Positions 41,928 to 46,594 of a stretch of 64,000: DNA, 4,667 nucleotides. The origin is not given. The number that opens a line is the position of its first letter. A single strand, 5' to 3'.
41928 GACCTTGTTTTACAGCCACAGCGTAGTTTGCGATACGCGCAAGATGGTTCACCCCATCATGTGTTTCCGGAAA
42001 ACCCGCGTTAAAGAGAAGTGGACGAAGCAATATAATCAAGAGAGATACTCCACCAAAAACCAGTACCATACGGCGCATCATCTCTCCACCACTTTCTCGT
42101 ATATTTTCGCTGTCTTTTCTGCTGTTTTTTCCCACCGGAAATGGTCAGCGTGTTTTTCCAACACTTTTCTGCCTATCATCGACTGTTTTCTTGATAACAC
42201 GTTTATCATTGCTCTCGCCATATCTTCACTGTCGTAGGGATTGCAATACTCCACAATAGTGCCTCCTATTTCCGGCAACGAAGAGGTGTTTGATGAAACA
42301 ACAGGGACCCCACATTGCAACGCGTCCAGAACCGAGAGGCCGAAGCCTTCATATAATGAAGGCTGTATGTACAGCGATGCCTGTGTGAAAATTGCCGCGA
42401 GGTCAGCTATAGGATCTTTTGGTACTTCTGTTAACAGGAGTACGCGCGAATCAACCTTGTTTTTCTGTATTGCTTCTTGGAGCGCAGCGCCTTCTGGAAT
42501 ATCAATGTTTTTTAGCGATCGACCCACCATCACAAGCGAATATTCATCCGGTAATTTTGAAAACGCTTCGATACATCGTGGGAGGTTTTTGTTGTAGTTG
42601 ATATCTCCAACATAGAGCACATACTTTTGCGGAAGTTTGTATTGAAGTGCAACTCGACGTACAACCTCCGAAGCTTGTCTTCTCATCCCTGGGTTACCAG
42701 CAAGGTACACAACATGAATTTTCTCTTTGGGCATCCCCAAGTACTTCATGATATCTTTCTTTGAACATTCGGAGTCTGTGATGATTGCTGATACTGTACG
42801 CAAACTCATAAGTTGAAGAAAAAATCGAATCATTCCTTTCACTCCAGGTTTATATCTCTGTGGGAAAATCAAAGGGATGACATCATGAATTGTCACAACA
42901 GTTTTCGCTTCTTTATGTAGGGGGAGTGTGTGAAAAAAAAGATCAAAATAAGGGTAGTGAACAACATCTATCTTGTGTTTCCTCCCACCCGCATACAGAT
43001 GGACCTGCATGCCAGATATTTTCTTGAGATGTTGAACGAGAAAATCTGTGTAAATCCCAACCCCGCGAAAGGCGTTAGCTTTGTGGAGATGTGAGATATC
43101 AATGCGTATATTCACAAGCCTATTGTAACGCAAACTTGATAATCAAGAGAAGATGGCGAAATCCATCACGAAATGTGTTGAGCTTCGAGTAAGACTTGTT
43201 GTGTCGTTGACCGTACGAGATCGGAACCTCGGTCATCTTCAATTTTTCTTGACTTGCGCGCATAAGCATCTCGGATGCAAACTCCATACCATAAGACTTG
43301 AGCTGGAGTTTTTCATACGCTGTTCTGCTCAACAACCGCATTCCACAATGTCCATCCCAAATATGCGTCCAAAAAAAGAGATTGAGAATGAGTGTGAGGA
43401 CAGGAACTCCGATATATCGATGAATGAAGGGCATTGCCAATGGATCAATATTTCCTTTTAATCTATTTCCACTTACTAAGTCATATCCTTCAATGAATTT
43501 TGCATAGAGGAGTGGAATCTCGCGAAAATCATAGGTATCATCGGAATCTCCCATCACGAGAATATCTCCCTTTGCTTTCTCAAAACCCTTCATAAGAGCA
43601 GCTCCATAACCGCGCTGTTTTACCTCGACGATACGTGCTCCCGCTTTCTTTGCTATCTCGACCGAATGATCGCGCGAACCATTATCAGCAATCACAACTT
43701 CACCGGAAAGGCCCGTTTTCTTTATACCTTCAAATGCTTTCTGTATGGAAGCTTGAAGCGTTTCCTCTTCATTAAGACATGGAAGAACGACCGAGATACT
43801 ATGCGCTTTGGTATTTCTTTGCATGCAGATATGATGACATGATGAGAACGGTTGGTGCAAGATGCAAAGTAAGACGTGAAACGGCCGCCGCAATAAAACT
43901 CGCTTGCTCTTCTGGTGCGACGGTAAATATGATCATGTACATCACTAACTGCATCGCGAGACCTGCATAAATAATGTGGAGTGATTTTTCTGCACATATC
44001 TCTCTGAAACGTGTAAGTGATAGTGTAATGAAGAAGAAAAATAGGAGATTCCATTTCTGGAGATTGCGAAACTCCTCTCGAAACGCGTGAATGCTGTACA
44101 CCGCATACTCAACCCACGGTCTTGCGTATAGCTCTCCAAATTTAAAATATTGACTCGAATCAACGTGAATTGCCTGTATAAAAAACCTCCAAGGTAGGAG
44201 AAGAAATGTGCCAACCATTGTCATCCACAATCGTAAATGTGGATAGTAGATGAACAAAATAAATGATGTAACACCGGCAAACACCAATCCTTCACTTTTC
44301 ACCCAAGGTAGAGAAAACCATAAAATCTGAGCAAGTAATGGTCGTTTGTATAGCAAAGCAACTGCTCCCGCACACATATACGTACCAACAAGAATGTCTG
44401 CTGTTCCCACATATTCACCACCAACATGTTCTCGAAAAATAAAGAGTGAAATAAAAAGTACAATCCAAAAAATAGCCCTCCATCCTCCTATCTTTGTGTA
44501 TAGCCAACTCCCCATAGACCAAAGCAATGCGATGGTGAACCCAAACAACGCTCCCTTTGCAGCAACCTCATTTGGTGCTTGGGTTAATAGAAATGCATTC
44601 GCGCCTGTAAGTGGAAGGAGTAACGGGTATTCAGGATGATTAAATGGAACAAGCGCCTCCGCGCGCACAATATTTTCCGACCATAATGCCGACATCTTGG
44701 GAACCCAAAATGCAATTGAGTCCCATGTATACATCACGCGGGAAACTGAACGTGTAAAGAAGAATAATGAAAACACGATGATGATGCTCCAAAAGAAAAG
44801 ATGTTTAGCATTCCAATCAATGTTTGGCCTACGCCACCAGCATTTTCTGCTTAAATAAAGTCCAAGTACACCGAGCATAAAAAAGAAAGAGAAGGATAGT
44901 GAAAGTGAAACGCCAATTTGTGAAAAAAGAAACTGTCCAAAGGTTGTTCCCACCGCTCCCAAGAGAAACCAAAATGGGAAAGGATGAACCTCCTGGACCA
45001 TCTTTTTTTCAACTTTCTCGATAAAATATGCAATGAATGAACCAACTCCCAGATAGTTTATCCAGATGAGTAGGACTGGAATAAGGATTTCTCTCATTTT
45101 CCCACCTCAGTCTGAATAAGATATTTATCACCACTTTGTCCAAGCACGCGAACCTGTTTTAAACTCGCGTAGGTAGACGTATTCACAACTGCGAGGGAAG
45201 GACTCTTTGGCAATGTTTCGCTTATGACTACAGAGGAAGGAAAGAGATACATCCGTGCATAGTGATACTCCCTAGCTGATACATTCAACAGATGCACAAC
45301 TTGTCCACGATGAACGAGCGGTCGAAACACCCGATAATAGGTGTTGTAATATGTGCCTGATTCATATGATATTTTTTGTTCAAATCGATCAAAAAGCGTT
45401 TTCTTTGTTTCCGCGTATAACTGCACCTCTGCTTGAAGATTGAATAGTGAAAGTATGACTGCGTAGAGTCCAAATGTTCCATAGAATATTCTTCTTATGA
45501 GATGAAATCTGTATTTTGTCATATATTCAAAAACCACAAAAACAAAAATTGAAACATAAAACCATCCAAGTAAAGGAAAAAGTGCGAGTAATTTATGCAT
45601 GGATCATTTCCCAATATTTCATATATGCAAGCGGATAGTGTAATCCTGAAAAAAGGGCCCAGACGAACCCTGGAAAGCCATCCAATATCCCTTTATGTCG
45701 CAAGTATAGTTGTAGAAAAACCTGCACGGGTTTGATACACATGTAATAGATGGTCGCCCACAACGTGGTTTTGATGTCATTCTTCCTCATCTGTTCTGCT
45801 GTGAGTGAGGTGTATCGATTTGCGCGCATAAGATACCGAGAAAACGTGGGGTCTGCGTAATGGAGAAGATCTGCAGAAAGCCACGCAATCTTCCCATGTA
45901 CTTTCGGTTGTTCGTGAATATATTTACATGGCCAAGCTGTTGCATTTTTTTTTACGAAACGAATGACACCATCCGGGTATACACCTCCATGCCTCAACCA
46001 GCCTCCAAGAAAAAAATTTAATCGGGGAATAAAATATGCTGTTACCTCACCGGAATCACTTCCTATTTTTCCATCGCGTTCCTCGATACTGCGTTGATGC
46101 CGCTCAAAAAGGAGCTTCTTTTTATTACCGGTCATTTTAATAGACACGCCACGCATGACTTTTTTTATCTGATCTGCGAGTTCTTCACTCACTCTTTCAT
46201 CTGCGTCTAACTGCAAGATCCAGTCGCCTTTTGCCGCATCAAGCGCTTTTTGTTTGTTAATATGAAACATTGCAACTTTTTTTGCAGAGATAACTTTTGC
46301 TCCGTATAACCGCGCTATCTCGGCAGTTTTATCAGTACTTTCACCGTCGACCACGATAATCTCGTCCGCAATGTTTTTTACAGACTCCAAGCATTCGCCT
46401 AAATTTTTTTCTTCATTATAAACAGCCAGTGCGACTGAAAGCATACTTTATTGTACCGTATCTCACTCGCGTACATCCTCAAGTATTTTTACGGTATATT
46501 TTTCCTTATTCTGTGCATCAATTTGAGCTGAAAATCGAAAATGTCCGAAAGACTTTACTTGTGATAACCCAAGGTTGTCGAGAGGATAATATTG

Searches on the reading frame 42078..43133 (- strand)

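Call 9: search_protein_families(library=pfam, proteins=[window:42078-43133:-], max_evalue=0.001)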
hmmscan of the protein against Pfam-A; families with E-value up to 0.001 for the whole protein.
window:42078-43133:- (351 aa): 4 families
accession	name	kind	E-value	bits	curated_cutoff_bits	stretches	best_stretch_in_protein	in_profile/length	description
PF00534.26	Glycos_transf_1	-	1.6e-24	86.8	26.4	1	167-316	13-159/172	Glycosyl transferases group 1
PF13692.12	Glyco_trans_1_4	-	5.7e-22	78.9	27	1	170-314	2-141/142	Glycosyl transferases group 1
PF13439.12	Glyco_transf_4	-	1.5e-11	45.1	28.5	1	51-143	69-163/170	Glycosyltransferase Family 4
PF20706.3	GT4-conflict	-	1.9e-10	40.7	26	1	172-286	200-316/385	Family 4 Glycosyltransferase in conflict systems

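Call 43: search_protein_families(library=ncbifam, proteins=[window:42078-43133:-], max_evalue=0.00001)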
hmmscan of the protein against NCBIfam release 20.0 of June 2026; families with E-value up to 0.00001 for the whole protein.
window:42078-43133:- (351 aa): 18 families
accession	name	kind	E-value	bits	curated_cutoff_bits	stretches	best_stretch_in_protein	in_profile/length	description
TIGR02149.1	glgA_Coryne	subfamily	1.3e-29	103.5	302.4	1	75-349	106-391/391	glycogen synthase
TIGR04047.1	MSMEG_0565_glyc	hypoth_equivalog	2.4e-21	76.2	259.85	1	153-346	178-372/373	MSMEG_0565 family glycosyltransferase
TIGR03999.1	thiol_BshA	equivalog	7.5e-20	71.2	273.7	1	118-349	149-374/375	N-acetyl-alpha-D-glucosaminyl L-malate synthase BshA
NF053787.1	GlcN_PG_synth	equivalog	2.5e-19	69.3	480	1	160-349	188-360/361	N-acetylglucosaminyl phosphatidylglycerol synthase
NF041010.1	glycosy_Agl16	equivalog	5.9e-15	55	575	1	60-348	89-351/352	glycosylation protein Agl16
TIGR03449.1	mycothiol_MshA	equivalog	6.4e-15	55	462.5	1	117-349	168-404/406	D-inositol-3-phosphate glycosyltransferase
NF047684.1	TeichurnBiosyTuaC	equivalog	1.1e-13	50.9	550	1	160-349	210-390/391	teichuronic acid biosynthesis protein TuaC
NF038295.1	EPS_HpsP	equivalog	1.2e-12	47.6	550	1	159-348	195-387/388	hormogonium polysaccharide biosynthesis glycosyltransferase HpsP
TIGR03088.1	stp2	hypoth_equivalog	1.7e-11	43.8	409.05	1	170-348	195-373/374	TIGR03088 family PEP-CTERM/XrtA system glycosyltransferase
NF050063.1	ProtGlycPglJ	equivalog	7.3e-11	41.9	500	1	98-285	129-299/363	N-acetylgalactosamine-N,N'-diacetylbacillosaminyl-diphospho-undecaprenol 4-alpha-N-acetylgalactosaminyltransferase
TIGR04157.1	glyco_rSAM_CFB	subfamily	1.7e-09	37.2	400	1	111-304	167-354/406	TIGR04157 family glycosyltransferase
NF041876.1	EPS_EpsE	equivalog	2.7e-08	33.5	400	1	216-339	263-387/389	exopolysaccharide biosynthesis GT4 family glycosyltransferase EpsE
TIGR02470.1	sucr_synth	equivalog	1.1e-07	30.4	810.4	1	248-335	640-735/784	sucrose synthase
NF007396.0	PRK09922.1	equivalog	1.7e-07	30.5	385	1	126-285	147-293/361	lipopolysaccharide 1,6-galactosyltransferase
NF046085.1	XrtY_assoc_Gly1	equivalog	3.2e-07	29.5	400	1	98-350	146-386/387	XrtY-associated glycosyltransferase XYAG1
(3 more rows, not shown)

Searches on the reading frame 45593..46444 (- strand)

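Call 9: search_protein_families(library=pfam, proteins=[window:45593-46444:-], max_evalue=0.001)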
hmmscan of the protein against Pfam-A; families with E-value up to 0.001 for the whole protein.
window:45593-46444:- (283 aa): 2 families
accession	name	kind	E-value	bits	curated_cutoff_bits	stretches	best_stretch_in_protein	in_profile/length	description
PF00535.33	Glycos_transf_2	-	7.9e-21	75.2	23.3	1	3-96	1-103/168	Glycosyl transferase family 2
PF13704.12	Glyco_tranf_2_4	-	1.1e-06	29.5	27.5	1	10-83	2-82/98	Glycosyl transferase family 2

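Call 20: search_protein_families(library=ncbifam, proteins=[window:45593-46444:-], max_evalue=0.001)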
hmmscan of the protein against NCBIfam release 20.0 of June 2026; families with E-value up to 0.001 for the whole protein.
window:45593-46444:- (283 aa): 13 families
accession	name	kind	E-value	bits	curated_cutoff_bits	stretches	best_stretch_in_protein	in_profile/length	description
TIGR04283.1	glyco_like_mftF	equivalog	1.2e-15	57.8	182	1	2-99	1-99/221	TIGR04283 family arsenosugar biosynthesis glycosyltransferase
TIGR04195.1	S_glycosyl_SunS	equivalog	3.1e-14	52.6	350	1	5-99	62-157/421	SunS family peptide S-glycosyltransferase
NF010496.0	PRK13915.1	equivalog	6.3e-11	41.9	262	1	2-135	33-174/307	glucosyl-3-phosphoglycerate synthase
TIGR04182.1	glyco_TIGR04182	equivalog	2.2e-09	37.2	325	1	4-108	4-109/293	S-layer glycoprotein N-glycosyltransferase AglJ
NF007482.0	PRK10073.1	equivalog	6.8e-09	35.2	423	1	2-93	8-106/334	glycosyltransferase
NF041391.1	DPhHxTase_Halo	equivalog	1.1e-08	34.3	375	1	8-100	3-97/213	dolichyl-phosphate hexose transferase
NF038302.1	EPS_HpsE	equivalog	3e-07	29.7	300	1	2-87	3-101/307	hormogonium polysaccharide biosynthesis glycosyltransferase HpsE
NF047683.1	TeichurnBiosyTuaG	equivalog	2.2e-06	27.5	400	1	2-98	8-112/252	teichuronic acid biosynthesis protein TuaG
NF050050.1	ProtGlycPglI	equivalog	3.7e-06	26.5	500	1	2-104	4-116/306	GalNAc(5)-diNAcBac-PP-undecaprenol beta-1,3-glucosyltransferase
NF053739.1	GlytfEpsEBac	equivalog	1.2e-05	24.5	450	1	2-93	3-104/265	glycosyltransferase EpsE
NF058614.1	PPMAGASynPpgS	equivalog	5.9e-05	22.6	370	1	6-53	6-53/226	polyprenyl-phospho-N-acetylgalactosaminyl synthase PpgS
NF041875.1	EPS_EpsD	equivalog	0.0001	21.8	370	0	2-90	1-97/325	exopolysaccharide biosynthesis glycosyltransferase EpsD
TIGR03937.1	PgaC_IcaA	equivalog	0.00058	18.9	422.3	1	2-88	47-141/407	poly-beta-1,6-N-acetyl-D-glucosamine synthase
